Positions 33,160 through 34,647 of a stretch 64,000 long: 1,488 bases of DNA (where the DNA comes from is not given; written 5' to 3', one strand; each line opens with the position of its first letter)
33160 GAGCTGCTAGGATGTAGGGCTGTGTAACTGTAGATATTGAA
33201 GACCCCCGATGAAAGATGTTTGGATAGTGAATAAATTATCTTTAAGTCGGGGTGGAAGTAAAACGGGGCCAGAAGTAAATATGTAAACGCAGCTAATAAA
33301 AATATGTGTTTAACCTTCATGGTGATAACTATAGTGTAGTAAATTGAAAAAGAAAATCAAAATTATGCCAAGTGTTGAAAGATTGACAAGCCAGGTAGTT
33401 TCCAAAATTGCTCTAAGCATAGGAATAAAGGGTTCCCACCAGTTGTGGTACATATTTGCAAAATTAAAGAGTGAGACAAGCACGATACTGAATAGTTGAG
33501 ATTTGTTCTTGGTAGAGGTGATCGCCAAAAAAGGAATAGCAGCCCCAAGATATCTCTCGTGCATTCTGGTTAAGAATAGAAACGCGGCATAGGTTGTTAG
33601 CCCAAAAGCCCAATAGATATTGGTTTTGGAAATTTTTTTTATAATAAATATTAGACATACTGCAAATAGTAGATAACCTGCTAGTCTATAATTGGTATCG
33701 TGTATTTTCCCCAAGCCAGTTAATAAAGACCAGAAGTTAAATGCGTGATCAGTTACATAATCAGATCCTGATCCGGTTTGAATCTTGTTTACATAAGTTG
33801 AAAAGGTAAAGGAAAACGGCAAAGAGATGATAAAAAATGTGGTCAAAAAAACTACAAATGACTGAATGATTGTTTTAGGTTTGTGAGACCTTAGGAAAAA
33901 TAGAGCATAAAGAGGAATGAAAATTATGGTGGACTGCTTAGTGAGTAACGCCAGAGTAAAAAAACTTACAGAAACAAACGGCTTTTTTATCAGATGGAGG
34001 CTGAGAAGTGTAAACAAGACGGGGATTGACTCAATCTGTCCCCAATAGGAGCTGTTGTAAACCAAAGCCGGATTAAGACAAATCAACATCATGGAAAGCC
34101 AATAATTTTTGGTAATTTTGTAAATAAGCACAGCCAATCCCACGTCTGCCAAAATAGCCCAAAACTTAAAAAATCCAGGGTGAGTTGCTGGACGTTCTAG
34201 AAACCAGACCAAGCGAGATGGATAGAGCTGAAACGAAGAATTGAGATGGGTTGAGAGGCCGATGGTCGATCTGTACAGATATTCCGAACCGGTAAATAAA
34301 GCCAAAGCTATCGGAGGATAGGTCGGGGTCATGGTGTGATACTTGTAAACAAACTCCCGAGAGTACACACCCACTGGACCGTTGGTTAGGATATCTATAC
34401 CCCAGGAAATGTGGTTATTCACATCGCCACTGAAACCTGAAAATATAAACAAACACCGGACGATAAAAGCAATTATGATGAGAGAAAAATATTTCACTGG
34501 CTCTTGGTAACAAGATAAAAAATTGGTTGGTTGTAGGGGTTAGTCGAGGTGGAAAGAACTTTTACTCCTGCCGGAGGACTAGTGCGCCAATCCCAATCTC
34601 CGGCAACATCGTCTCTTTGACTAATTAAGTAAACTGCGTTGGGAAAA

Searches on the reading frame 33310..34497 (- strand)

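Call 5: search_protein_families(library=pfam, proteins=[window:33310-34497:-], max_evalue=0.01)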
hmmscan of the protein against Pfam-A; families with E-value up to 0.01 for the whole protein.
window:33310-34497:- (395 aa): 0 families

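Call 27: search_protein_families(library=pfam, proteins=[window:33310-34497:-], max_evalue=1)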
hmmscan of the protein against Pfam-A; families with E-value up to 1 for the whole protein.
window:33310-34497:- (395 aa): 1 family
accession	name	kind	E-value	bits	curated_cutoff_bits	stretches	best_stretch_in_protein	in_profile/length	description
PF13231.12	PMT_2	-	0.83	10.3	26.1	0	115-228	29-154/160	Dolichyl-phosphate-mannose-protein mannosyltransferase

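Call 64: search_protein_families(library=ncbifam, proteins=[window:33310-34497:-], max_evalue=0.001)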
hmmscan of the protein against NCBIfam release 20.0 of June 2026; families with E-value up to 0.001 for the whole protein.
window:33310-34497:- (395 aa): 0 families
